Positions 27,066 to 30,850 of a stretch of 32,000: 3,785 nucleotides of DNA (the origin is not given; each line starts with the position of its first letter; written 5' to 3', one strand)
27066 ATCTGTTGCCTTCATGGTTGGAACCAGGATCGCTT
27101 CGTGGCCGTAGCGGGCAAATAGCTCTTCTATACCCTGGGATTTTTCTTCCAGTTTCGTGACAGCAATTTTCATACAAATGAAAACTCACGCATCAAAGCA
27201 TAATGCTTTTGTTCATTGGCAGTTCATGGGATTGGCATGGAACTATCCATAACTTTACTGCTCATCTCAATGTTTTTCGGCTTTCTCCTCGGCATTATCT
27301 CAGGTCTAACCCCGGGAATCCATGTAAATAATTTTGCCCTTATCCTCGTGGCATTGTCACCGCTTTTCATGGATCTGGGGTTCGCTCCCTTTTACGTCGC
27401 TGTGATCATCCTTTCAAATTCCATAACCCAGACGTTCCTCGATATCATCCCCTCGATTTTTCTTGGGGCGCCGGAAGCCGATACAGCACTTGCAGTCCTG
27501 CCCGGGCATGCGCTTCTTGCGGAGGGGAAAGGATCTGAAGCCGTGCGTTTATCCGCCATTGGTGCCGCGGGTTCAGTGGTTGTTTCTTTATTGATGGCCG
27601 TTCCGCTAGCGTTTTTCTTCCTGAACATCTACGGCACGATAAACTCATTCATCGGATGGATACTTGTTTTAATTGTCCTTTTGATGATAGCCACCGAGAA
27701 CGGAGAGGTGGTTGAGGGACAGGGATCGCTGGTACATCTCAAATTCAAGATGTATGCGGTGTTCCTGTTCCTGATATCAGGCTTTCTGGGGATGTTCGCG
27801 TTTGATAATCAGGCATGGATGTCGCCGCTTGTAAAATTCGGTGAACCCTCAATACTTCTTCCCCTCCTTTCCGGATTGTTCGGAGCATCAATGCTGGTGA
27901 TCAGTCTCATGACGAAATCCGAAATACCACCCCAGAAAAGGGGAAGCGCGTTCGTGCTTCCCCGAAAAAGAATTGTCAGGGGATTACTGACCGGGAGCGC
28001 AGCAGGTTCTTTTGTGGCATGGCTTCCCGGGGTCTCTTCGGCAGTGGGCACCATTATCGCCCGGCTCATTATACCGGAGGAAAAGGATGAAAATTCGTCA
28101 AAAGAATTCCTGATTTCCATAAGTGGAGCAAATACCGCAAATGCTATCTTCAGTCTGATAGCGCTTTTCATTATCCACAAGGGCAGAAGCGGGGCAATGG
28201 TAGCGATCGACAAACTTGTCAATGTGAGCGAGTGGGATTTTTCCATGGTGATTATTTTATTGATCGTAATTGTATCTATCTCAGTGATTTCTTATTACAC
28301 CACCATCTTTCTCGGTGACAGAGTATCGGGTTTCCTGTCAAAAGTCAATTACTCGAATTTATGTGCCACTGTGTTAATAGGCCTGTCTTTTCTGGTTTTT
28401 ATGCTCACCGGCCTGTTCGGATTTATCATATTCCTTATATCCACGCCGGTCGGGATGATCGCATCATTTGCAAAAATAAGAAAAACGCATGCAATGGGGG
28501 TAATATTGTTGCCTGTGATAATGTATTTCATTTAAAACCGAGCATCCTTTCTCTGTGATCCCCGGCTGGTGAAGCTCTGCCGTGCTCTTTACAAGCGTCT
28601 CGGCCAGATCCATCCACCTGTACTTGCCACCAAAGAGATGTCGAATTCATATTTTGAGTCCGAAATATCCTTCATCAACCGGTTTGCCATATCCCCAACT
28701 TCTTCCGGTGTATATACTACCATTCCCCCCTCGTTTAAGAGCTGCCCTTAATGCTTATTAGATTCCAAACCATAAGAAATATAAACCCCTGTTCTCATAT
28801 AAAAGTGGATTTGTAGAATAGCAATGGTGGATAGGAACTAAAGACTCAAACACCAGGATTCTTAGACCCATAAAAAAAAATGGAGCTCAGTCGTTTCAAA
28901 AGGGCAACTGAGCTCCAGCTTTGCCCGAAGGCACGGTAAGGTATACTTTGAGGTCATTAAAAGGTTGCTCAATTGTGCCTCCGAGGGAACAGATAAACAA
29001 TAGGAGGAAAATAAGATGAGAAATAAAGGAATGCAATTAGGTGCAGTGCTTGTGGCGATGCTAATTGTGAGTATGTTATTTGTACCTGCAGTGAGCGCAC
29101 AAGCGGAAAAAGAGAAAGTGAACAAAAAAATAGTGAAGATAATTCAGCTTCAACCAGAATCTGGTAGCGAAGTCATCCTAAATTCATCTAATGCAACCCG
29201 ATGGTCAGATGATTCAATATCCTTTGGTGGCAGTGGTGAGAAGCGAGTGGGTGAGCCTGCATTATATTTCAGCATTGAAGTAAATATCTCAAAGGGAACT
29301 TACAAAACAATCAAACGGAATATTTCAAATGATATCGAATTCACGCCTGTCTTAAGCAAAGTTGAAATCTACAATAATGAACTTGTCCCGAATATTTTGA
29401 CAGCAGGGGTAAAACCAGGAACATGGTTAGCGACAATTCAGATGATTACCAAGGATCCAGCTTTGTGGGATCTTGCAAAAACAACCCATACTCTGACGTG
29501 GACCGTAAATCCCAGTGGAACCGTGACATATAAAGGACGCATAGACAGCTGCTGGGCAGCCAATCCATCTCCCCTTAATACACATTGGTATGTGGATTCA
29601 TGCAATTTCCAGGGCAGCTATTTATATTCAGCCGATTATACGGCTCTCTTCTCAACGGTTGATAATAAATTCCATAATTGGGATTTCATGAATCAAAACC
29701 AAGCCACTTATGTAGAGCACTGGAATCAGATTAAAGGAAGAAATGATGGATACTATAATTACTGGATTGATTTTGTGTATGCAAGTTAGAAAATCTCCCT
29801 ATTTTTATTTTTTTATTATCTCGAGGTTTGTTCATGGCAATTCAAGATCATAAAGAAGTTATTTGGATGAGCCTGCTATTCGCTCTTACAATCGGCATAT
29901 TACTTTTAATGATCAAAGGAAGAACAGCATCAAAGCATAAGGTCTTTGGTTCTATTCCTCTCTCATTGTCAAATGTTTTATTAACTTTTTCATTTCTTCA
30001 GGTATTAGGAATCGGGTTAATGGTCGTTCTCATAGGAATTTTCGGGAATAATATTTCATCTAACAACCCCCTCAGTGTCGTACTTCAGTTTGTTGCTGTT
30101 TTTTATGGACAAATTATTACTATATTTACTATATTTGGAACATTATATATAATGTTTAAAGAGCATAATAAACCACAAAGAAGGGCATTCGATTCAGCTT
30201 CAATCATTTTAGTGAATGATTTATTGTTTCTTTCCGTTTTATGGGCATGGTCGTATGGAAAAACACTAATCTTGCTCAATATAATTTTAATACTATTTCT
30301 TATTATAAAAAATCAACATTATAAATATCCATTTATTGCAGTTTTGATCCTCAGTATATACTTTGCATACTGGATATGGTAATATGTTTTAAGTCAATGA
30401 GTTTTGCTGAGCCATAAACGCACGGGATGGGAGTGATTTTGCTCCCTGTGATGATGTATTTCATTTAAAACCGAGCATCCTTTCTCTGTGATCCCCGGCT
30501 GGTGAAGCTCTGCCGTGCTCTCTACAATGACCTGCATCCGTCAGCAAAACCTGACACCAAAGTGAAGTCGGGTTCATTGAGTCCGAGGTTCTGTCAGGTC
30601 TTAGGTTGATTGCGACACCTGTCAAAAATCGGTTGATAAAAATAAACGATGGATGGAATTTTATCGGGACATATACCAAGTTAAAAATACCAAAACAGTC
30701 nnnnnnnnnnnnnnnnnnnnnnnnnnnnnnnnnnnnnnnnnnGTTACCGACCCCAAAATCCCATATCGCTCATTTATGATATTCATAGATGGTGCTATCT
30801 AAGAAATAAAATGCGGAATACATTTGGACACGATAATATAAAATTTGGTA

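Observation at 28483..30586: ~1.75-kb AT-rich cassette bracketed by diverged direct repeats with a 68-bp identical core at the 3' end of the permease gene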

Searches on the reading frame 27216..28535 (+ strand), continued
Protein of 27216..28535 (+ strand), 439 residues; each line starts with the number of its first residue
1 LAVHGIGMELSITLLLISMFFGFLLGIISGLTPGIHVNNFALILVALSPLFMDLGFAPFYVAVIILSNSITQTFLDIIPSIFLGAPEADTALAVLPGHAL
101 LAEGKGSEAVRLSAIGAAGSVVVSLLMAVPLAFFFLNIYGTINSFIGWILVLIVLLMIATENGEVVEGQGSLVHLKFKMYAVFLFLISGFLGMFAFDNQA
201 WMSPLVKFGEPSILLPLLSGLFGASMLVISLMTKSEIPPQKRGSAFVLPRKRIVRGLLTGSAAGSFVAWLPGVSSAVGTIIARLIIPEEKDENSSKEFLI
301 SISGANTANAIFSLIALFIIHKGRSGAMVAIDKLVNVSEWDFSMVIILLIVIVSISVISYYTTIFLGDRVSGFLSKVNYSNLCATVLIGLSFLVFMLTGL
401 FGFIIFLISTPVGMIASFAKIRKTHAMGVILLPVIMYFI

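Call 77: search_protein_families(library=ncbifam, proteins=[L009:3596-4183:-], max_evalue=0.01)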
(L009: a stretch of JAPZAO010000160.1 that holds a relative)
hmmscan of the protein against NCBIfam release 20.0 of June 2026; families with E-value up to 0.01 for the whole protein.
L009:3596-4183:- (195 aa): 9 families
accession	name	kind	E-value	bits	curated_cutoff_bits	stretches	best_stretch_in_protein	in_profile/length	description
TIGR04102.1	SWIM_PBPRA1643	hypoth_equivalog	1.2e-08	35.3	68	1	2-21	88-107/108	PBPRA1643 family SWIM/SEC-C metal-binding motif protein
NF004088.0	PRK05590.1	equivalog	3.5e-07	30.7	140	1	4-21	146-163/166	hypothetical protein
NF007704.0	PRK10396.1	equivalog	4.9e-07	29.9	149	1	2-22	200-220/221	hypothetical protein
NF002449.0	PRK01617.1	equivalog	6.4e-07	29.9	141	1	2-21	133-152/154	hypothetical protein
NF002592.0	PRK02250.1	equivalog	7.7e-06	26.1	158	1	4-21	149-166/167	hypothetical protein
NF001213.0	PRK00183.1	equivalog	3.7e-05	23.8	158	1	4-22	135-153/157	hypothetical protein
NF008970.0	PRK12318.1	equivalog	0.00014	21.3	267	1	4-34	2-32/291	methionyl aminopeptidase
NF002486.0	PRK01752.1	equivalog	0.0047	16.9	120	1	3-21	135-153/157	YchJ family protein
NF003262.0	PRK04233.1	equivalog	0.0053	16.8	204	1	4-22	5-23/129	hypothetical protein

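Call 97: find_encoding_contigs(protein=P0031, flank=8000, max_places=4)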
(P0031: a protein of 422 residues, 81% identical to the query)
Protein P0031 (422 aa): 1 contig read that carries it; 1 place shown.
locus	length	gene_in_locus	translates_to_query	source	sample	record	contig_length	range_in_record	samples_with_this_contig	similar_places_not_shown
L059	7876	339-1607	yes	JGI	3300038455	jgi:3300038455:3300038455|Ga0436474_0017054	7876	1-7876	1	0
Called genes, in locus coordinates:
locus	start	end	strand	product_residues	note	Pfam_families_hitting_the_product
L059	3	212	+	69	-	?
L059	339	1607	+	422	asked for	PF01970:TctA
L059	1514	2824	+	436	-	PF00589:Phage_integrase, PF12773:DZR (faint)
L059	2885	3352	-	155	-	-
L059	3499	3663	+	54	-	PF04014:MazE_antitoxin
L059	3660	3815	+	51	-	-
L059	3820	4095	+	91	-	-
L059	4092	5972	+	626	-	-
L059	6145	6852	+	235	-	-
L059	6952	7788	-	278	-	PF08401:ArdcN, PF18818:MPTase-PolyVal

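Call 100: find_related_loci(query=L059:1652-2821:+, collection=viral_contigs, flank=10000)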
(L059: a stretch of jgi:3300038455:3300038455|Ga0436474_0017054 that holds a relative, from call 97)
Query L059:1652-2821:+ (390 aa) in viral_contigs; peptide patterns used: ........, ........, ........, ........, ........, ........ (x = any residue, [..] = any of these).
3 stretches matched a pattern, but none encodes a relative of the query by tblastn (E <= 1e-3).
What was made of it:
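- Tried and rejected: The L059 integrase has no relative in viral contigs (call 100).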

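Call 101: search_protein_families(library=pfam, proteins=[L059:1652-2821:+, L059:2885-3352:-, L059:3820-4095:+, L059:4092-5972:+, L059:6145-6852:+, L059:6952-7788:-], max_evalue=0.01)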
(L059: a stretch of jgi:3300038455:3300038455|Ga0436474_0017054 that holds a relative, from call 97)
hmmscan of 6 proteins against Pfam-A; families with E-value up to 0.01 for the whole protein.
L059:1652-2821:+ (390 aa): 4 families
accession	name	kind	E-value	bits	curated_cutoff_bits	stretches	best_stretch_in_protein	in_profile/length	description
PF00589.27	Phage_integrase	-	3.5e-22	79.4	27.1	1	132-298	3-169/172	Phage integrase family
PF12773.13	DZR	-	2.2e-05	25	27.3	1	327-349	1-23/45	Double zinc ribbon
PF13240.11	Zn_Ribbon_1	-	9.6e-05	22.5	25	1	326-348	1-23/23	zinc-ribbon domain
PF13248.11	Zn_ribbon_3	-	0.00013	21.8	27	1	327-348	5-26/26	zinc-ribbon domain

L059:2885-3352:- (155 aa): 0 families

L059:3820-4095:+ (91 aa): 0 families

L059:4092-5972:+ (626 aa): 0 families

L059:6145-6852:+ (235 aa): 1 family
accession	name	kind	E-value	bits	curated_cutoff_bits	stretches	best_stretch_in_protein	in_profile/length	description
PF00196.25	GerE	-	0.0072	16.4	23.5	0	22-57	18-53/57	Bacterial regulatory proteins, luxR family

L059:6952-7788:- (278 aa): 2 families
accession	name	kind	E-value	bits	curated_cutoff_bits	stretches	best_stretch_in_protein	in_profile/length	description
PF18818.7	MPTase-PolyVal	-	9.3e-36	123.1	27.5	1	150-266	13-125/126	Zincin-like metallopeptidase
PF08401.16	ArdcN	-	3.3e-34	118.2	22.6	1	3-111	2-123/123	N-terminal domain of anti-restriction factor ArdC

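Call 102: search_dna_similar(query=L059:1652-2821:+, collection=plasmids, mode=protein, max_evalue=1e-10, max_rows=10)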
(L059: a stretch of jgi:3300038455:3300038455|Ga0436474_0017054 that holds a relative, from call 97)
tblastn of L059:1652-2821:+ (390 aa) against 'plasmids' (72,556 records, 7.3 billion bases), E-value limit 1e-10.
Records with a match: 20; places in all: 20; records where one place covers at least 80% of the query: 7.
Best place of each record, by identity: <60% 20.
By first word of the organism name: Halobacterium 6; Staphylococcus 5; Halobellus 1; Salinigranum 1; Halorubrum 1; Natrinema 1; Halalkaliarchaeum 1; Haladaptatus 1; Haloferax 1; Halolamina 1; and 1 more.
By predicted mobility (MOB-suite, as given by PLSDB): non-mobilizable 18; conjugative 2.
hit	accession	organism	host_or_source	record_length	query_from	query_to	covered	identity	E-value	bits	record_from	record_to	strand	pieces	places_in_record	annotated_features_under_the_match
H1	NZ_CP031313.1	Halobellus limi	Cell culture,Taibei marine solar ...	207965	29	309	72%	34.9%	2e-33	139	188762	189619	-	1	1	tyrosine-type recombinase/integrase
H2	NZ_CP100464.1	Salinigranum marinum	cell culture,Saline soil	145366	15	309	76%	33.2%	6e-31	132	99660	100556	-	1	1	tyrosine-type recombinase/integrase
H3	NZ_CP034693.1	Halorubrum sp. BOL3-1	-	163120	1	383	98%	24.9%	3e-15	85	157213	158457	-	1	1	site-specific integrase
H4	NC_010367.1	Halobacterium salinarum NRC-34001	-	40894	11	368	92%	23.5%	2e-14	83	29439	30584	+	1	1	site-specific integrase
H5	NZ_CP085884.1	Halobacterium salinarum NRC-34001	Genome,Canadian salted buffalo hide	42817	11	368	92%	23.5%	2e-14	83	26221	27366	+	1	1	site-specific integrase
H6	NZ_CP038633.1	Halobacterium salinarum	cell culture,DSM:3754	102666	11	368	92%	23.5%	2e-14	83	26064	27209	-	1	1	site-specific integrase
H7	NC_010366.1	Halobacterium salinarum NRC-34001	-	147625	11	368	92%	23.5%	2e-14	83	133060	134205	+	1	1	site-specific integrase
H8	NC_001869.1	Halobacterium salinarum NRC-34001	-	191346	11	368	92%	23.5%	2e-14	83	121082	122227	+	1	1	site-specific integrase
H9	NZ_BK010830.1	Halobacterium salinarum NRC-34001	-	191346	11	368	92%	23.5%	2e-14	83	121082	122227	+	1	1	site-specific integrase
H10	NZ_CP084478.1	Natrinema sp. DC36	cell culture,sediment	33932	68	349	72%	25.3%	6e-13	78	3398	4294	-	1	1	site-specific integrase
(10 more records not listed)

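Call 103: search_dna_similar(query=L059:1652-2821:+, collection=phages, mode=protein, max_evalue=1e-10, max_rows=10)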
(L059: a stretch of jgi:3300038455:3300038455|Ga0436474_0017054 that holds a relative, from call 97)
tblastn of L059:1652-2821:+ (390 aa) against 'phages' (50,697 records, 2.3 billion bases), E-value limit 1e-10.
Records with a match: 8; places in all: 8; records where one place covers at least 80% of the query: 2.
Best place of each record, by identity: <60% 8.
By first word of the organism name: Halorubrum 5; Geoglobus 1; Pleomorphic 1; Caudoviricetes 1.
By host as written in the record: - 2; Halorubrum sp. 2; Geoglobus acetivorans strain SBH6 1; Archaeoglobus sp. JdFR-37 1; Methanomicrobiales 1; Halorubrum coriense 1.
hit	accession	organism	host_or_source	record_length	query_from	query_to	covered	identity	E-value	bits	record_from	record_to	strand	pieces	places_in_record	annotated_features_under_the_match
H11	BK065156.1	Geoglobus acetivorans pleomorphic virus 1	Geoglobus acetivorans strain SBH6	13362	20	367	89%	37.3%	2e-64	228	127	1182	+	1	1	integrase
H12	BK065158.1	Pleomorphic virus ThalV2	Archaeoglobus sp. JdFR-37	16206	31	370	87%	36.4%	2e-59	214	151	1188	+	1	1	xerC: tyrosine recombinase XerC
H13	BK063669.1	Caudoviricetes sp. vir524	Methanomicrobiales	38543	133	363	59%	33.8%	3e-37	149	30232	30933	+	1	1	integrase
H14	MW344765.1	Halorubrum virus Humcor1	Halorubrum coriense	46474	137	371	60%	31.0%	3e-23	107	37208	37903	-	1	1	int: integrase family protein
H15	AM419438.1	Halorubrum virus BJ1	hypersaline lake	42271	137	352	55%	32.1%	1e-21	103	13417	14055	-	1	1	hypothetical protein (x2)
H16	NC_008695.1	Halorubrum virus BJ1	hypersaline lake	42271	137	352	55%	32.1%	1e-21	103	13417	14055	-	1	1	hypothetical protein | tyrosine-type recombinase/integrase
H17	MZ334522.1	Halorubrum tailed virus 27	Halorubrum sp.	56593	133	389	66%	24.4%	2e-11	71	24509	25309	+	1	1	integrase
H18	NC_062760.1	Halorubrum tailed virus 27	Halorubrum sp.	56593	133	389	66%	24.4%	2e-11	71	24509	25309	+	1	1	integrase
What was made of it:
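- This integrase is 36-37% identical to integrases of archaeal pleomorphic viruses (call 103).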

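Call 107: search_protein_families(library=phrogs, proteins=[L059:4092-5972:+, L059:2885-3352:-], max_evalue=0.001)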
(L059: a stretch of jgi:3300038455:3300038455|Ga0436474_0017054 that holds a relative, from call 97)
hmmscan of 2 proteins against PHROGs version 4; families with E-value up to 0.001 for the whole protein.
L059:4092-5972:+ (626 aa): 0 families

L059:2885-3352:- (155 aa): 0 families

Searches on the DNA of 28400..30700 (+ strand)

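Call 59: search_dna_similar(query=window:28483-30586:+, collection=plasmids, mode=distant, max_evalue=0.001)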
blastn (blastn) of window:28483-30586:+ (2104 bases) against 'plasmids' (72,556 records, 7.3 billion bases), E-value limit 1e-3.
No match.

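Call 60: search_dna_similar(query=window:28483-30586:+, collection=phages, mode=distant, max_evalue=0.001)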
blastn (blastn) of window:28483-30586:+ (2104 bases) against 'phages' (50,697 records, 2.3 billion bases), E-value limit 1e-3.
No match.
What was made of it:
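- Tried and rejected: The cassette gave no match in the plasmid or phage collections (calls 59, 60).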

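Call 84: search_rna_families(source=window, start=28400, end=30700, threshold=evalue, max_evalue=1)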
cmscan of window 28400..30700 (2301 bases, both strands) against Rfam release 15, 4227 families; matches with E-value up to 1: 0.
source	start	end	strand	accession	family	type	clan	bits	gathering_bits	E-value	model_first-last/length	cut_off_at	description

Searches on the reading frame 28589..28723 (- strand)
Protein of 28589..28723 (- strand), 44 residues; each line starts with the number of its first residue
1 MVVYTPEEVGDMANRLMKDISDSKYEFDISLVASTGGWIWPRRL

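Call 107: search_protein_families(library=phrogs, proteins=[window:28589-28723:-], max_evalue=0.001)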
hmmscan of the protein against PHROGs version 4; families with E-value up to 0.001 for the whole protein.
window:28589-28723:- (44 aa): 0 families
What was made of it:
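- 28589..28748 (.): Cassette-specific left spacer. Its only homology is 28589-28663 with 30522-30586. The 44-aa minus-strand ORF 28589-28723 is probably spurious. No family hit (call 107).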
